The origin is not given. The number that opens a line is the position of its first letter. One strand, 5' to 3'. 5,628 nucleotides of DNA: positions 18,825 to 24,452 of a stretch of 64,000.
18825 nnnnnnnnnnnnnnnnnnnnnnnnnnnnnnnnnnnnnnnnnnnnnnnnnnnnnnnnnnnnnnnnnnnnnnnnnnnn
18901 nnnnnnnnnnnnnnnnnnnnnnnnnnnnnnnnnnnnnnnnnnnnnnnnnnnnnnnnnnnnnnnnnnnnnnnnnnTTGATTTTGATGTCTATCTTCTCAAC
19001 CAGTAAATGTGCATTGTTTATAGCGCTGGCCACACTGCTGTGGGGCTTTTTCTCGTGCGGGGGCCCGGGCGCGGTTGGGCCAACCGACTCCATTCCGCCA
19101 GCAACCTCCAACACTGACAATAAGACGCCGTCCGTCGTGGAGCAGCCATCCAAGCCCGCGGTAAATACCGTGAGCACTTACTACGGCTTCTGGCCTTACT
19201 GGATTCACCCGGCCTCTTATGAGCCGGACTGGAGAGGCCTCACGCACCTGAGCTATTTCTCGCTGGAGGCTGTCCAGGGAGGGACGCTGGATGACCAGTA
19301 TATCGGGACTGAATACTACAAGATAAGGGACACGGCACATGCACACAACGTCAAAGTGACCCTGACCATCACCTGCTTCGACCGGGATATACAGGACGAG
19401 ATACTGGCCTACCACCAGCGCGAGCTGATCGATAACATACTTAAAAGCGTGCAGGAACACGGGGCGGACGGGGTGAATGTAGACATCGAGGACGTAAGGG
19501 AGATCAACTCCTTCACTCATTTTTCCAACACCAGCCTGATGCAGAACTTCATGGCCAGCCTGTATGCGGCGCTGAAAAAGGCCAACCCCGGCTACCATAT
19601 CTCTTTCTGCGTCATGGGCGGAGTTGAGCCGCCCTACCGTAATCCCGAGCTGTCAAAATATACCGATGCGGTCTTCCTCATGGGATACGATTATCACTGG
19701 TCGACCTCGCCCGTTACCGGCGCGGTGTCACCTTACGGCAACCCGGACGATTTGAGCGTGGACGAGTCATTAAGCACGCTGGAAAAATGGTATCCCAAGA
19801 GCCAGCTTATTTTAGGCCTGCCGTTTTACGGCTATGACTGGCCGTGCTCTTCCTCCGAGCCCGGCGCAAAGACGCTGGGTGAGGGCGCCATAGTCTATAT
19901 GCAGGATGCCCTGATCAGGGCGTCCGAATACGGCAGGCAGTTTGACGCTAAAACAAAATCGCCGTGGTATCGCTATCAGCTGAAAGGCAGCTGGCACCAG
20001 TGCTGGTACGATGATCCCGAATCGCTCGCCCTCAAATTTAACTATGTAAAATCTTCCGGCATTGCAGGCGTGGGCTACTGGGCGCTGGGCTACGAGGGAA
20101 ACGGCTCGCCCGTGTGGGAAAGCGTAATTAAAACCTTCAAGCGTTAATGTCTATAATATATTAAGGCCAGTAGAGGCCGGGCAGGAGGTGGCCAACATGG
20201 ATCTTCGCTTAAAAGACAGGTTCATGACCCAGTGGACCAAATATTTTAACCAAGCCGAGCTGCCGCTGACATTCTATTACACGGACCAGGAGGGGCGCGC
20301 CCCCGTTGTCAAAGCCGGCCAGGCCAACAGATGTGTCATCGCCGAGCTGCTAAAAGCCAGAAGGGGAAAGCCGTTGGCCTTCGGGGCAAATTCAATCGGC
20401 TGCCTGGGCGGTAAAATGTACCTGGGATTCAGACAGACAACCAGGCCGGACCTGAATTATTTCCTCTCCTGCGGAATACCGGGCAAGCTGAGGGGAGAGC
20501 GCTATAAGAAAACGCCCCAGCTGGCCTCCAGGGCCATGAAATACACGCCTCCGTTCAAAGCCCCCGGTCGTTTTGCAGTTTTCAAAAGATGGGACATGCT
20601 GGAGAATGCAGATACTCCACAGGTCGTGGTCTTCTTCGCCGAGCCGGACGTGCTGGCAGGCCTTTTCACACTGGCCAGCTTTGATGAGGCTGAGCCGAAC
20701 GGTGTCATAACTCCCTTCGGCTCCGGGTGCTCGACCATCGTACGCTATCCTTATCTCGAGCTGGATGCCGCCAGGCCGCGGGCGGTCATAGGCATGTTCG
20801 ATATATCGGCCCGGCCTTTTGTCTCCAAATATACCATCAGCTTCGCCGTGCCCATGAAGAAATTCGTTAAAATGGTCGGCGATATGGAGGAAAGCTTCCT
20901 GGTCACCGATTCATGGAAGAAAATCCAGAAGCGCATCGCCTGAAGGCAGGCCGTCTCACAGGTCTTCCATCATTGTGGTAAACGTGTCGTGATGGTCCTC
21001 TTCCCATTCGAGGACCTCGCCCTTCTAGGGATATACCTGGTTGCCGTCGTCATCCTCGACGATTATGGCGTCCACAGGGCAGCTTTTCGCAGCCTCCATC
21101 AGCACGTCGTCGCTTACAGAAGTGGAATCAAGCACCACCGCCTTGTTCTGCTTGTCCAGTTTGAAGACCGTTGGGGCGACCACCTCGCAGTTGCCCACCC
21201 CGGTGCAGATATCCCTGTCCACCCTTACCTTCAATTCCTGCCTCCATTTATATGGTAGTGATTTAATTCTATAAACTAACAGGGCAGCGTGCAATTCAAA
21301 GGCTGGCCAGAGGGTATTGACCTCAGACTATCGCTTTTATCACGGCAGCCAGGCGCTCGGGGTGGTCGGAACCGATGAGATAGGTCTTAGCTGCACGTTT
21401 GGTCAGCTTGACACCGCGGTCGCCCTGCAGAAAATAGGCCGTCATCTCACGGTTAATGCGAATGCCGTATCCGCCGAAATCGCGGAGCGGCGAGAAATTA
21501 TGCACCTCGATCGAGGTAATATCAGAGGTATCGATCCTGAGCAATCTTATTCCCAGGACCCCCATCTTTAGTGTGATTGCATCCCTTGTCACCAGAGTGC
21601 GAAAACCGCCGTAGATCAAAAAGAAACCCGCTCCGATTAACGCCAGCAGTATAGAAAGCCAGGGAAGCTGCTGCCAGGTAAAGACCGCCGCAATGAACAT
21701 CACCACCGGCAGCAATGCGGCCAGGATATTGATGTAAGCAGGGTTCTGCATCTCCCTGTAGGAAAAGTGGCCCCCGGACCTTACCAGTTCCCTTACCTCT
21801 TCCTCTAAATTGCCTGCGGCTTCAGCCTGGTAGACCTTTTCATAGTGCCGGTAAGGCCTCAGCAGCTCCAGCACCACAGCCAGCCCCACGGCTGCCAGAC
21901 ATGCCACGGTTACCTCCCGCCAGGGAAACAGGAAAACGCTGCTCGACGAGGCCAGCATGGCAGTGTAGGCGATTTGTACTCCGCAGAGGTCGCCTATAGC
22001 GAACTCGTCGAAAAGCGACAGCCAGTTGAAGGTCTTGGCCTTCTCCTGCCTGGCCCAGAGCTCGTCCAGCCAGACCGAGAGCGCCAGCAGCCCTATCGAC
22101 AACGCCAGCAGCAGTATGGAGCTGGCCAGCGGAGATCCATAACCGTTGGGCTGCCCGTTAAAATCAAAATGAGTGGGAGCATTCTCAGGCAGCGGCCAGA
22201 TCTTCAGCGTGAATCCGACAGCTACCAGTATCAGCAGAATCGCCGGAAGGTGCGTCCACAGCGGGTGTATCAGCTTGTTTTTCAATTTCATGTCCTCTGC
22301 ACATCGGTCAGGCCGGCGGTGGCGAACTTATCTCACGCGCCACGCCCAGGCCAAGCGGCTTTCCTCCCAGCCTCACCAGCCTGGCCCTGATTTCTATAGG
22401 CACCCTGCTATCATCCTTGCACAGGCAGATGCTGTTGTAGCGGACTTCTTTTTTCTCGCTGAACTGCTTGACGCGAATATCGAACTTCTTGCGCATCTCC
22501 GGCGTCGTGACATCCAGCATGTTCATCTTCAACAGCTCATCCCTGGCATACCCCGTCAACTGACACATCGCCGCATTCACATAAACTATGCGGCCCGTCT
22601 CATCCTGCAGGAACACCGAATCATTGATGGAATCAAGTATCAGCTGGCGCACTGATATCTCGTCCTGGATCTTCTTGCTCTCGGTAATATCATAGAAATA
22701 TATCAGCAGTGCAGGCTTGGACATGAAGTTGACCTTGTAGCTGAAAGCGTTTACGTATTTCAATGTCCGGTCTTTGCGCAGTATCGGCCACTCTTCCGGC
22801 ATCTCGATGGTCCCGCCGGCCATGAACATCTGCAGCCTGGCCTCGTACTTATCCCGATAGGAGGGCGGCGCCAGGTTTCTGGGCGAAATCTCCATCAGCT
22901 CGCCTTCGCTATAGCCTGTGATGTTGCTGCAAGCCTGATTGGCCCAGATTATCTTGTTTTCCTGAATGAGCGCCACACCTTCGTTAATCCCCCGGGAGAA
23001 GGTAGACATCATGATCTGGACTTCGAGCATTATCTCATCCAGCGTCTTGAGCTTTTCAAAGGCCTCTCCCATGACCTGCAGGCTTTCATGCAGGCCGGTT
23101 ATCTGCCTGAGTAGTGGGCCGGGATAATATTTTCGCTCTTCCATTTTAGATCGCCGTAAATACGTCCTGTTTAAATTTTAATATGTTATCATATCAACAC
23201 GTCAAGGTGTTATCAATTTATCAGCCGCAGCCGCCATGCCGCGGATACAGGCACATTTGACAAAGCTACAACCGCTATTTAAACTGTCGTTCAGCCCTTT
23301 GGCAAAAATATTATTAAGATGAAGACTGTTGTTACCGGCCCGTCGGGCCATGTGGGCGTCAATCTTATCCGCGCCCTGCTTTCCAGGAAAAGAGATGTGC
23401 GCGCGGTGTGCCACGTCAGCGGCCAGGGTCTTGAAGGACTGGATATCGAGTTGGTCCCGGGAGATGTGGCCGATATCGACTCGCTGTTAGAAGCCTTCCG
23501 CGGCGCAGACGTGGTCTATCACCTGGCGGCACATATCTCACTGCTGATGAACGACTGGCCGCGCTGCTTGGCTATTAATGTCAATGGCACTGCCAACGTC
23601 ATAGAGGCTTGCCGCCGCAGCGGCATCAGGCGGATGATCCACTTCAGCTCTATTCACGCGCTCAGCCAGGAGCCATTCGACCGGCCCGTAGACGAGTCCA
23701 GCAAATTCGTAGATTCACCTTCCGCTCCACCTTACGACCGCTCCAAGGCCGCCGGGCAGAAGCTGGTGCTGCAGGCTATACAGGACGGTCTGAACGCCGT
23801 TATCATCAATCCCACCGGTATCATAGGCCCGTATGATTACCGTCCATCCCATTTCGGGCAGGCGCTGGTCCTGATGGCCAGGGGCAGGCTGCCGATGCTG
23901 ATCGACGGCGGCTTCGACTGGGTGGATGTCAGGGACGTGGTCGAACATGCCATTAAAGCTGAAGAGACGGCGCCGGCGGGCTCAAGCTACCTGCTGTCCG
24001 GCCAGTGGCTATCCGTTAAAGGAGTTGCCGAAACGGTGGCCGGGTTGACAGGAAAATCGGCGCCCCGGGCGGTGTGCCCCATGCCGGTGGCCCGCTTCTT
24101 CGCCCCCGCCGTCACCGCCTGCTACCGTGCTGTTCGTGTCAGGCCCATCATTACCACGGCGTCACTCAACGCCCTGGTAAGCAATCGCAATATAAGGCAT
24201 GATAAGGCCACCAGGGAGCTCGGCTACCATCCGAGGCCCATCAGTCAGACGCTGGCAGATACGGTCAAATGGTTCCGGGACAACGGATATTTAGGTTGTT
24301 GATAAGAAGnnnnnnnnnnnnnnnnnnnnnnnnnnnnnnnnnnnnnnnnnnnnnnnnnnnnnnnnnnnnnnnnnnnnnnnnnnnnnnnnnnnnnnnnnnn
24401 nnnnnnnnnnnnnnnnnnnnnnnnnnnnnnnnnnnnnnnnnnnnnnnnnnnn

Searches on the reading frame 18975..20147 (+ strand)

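Call 63: search_protein_families(library=pfam, proteins=[window:18975-20147:+], max_evalue=1e-8)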
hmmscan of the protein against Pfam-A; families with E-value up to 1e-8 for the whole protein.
window:18975-20147:+ (390 aa): 1 family
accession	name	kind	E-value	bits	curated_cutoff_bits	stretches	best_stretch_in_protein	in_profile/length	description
PF00704.34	Glyco_hydro_18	-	1.7e-33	117.1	29.6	1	75-373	5-316/317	Glycosyl hydrolases family 18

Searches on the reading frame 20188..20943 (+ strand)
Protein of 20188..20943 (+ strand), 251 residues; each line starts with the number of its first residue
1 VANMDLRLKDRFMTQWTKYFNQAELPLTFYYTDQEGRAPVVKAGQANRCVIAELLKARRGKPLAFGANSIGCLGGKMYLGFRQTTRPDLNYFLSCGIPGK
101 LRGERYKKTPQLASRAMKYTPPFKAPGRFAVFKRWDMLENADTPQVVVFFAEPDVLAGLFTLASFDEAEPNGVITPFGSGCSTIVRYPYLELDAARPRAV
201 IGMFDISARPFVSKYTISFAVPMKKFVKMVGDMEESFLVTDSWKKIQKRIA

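Call 63: search_protein_families(library=pfam, proteins=[window:20188-20943:+], max_evalue=1e-8)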
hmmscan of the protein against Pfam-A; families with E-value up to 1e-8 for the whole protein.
window:20188-20943:+ (251 aa): 1 family
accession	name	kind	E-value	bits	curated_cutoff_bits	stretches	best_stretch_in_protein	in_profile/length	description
PF02596.20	DUF169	-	2.8e-29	102.9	27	1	28-230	14-207/209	Uncharacterised ArCR, COG2043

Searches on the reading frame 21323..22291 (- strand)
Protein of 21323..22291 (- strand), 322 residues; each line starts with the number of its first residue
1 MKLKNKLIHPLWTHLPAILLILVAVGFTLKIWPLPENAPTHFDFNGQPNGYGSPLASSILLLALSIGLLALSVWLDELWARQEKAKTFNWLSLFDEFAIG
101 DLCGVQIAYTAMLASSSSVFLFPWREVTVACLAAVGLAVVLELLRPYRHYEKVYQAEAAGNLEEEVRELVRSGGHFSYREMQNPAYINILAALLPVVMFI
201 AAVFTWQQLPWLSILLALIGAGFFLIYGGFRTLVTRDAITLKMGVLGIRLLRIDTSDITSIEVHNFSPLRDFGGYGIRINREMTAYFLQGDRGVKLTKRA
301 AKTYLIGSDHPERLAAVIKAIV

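Call 63: search_protein_families(library=pfam, proteins=[window:21323-22291:-], max_evalue=1e-8)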
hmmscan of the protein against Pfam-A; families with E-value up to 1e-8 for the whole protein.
window:21323-22291:- (322 aa): 1 family
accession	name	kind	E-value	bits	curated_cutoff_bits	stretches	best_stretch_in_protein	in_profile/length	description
PF07853.16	DUF1648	-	3.3e-10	39.9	28.7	1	19-63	1-45/49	Domain of unknown function (DUF1648)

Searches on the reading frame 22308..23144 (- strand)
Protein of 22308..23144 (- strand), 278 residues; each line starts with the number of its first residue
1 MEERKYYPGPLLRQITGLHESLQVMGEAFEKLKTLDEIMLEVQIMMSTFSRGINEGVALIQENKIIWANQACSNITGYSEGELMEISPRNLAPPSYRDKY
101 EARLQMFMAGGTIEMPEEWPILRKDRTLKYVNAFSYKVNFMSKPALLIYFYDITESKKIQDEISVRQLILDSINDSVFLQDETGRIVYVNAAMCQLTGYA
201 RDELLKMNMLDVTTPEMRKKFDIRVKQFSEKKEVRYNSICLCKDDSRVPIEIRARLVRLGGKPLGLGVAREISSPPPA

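Call 63: search_protein_families(library=pfam, proteins=[window:22308-23144:-], max_evalue=1e-8)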
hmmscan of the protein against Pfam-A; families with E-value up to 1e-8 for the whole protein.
window:22308-23144:- (278 aa): 5 families
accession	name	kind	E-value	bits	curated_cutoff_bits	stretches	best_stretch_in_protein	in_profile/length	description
PF13426.13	PAS_9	-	1.4e-24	86.8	27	1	174-273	1-102/103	PAS domain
PF00989.32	PAS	-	5.3e-20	72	22.6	1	167-265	4-105/113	PAS fold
PF13188.13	PAS_8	-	2e-15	56.5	21.8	0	168-218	5-55/65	PAS domain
PF08447.18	PAS_3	-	1e-13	51.8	25.6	0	186-258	1-76/89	PAS fold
PF08448.16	PAS_4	-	2.2e-13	50.8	23.1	0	170-268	1-101/110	PAS fold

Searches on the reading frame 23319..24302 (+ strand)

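Call 64: search_protein_families(library=pfam, proteins=[window:23319-24302:+], max_evalue=1e-8)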
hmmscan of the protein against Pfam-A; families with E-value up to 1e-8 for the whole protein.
window:23319-24302:+ (327 aa): 7 families
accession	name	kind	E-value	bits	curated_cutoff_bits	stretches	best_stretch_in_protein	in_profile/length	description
PF01370.27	Epimerase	-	6e-30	104.9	20.9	1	4-217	2-227/240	NAD dependent epimerase/dehydratase family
PF01073.25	3Beta_HSD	-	9.9e-25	87.5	22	1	4-180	1-193/280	3-beta hydroxysteroid dehydrogenase/isomerase family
PF07993.18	NAD_binding_4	-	5.4e-15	55.7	20.1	1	60-175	86-210/258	Male sterility protein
PF16363.11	GDP_Man_Dehyd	-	7.3e-15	55.7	27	1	5-247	2-269/332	GDP-mannose 4,6 dehydratase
PF13460.12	NAD_binding_10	-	7.4e-14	52.5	27.2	1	7-167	1-145/184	NAD(P)H-binding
PF05368.20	NmrA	-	1.1e-09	38.8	27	0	4-111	6-106/298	NmrA-like family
PF02719.21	Polysacc_synt_2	-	4.5e-09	36.4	20.2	0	43-112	56-129/293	Polysaccharide biosynthesis protein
